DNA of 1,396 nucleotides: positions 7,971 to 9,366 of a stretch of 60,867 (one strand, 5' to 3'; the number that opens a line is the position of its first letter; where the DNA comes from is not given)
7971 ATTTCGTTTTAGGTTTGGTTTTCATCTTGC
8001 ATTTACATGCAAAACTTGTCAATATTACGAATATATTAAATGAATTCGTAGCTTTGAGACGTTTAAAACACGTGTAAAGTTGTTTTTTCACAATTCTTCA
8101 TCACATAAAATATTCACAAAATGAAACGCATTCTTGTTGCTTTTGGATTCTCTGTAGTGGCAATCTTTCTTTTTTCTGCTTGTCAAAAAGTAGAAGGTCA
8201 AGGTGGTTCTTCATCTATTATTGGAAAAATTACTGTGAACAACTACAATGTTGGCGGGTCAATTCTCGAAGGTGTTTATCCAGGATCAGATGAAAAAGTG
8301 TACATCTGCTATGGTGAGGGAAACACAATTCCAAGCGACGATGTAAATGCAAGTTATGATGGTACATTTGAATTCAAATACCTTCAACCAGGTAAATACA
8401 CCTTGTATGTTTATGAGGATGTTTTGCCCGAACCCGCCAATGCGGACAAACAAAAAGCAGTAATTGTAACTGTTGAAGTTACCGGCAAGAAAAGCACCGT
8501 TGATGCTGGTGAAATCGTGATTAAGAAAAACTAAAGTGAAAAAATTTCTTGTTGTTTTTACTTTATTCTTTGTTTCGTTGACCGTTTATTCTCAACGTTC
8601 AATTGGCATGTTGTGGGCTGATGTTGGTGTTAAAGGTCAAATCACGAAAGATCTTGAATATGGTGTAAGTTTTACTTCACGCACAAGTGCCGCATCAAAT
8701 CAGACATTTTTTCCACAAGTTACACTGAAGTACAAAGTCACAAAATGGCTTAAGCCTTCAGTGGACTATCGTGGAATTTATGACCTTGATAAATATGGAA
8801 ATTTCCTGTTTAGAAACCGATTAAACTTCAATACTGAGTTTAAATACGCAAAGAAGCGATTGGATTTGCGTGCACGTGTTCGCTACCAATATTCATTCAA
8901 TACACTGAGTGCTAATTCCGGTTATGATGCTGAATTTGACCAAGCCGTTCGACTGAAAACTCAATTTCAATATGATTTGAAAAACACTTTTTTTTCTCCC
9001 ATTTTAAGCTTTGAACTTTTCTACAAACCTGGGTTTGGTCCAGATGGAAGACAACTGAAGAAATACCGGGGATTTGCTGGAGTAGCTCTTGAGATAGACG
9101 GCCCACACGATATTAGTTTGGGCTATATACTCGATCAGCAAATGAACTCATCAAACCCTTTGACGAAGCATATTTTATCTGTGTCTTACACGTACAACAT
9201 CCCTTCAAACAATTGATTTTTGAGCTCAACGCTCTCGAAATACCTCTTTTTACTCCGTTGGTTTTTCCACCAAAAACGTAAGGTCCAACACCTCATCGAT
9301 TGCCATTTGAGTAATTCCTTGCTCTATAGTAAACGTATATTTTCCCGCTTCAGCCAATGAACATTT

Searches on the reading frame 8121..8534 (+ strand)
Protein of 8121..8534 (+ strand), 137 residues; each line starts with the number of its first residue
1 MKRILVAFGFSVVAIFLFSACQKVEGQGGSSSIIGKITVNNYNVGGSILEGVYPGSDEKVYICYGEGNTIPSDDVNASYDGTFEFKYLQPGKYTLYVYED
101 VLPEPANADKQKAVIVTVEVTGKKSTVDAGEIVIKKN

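Call 99: search_protein_families(library=pfam, proteins=[window:8121-8534:+], max_evalue=0.001)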
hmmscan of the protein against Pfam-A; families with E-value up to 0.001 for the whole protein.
window:8121-8534:+ (137 aa): 1 family
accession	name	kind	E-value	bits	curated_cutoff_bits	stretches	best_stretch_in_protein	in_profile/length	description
PF14686.12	fn3_3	-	0.00011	22.3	24.4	1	76-106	30-60/75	Polysaccharide lyase family 4, domain II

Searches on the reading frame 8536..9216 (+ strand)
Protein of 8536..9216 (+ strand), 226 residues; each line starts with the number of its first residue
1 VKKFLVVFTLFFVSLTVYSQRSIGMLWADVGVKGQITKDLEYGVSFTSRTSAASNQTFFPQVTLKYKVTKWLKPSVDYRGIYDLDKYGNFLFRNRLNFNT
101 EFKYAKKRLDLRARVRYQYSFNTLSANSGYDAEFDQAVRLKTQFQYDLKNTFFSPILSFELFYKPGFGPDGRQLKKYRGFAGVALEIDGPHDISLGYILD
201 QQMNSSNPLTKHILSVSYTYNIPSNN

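Call 99: search_protein_families(library=pfam, proteins=[window:8536-9216:+], max_evalue=0.001)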
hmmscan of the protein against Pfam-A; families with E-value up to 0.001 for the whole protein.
window:8536-9216:+ (226 aa): 1 family
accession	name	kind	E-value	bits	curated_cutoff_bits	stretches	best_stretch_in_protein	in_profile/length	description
PF10677.15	DUF2490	-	4.8e-14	52.9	29.8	1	26-206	3-181/186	Protein of unknown function (DUF2490)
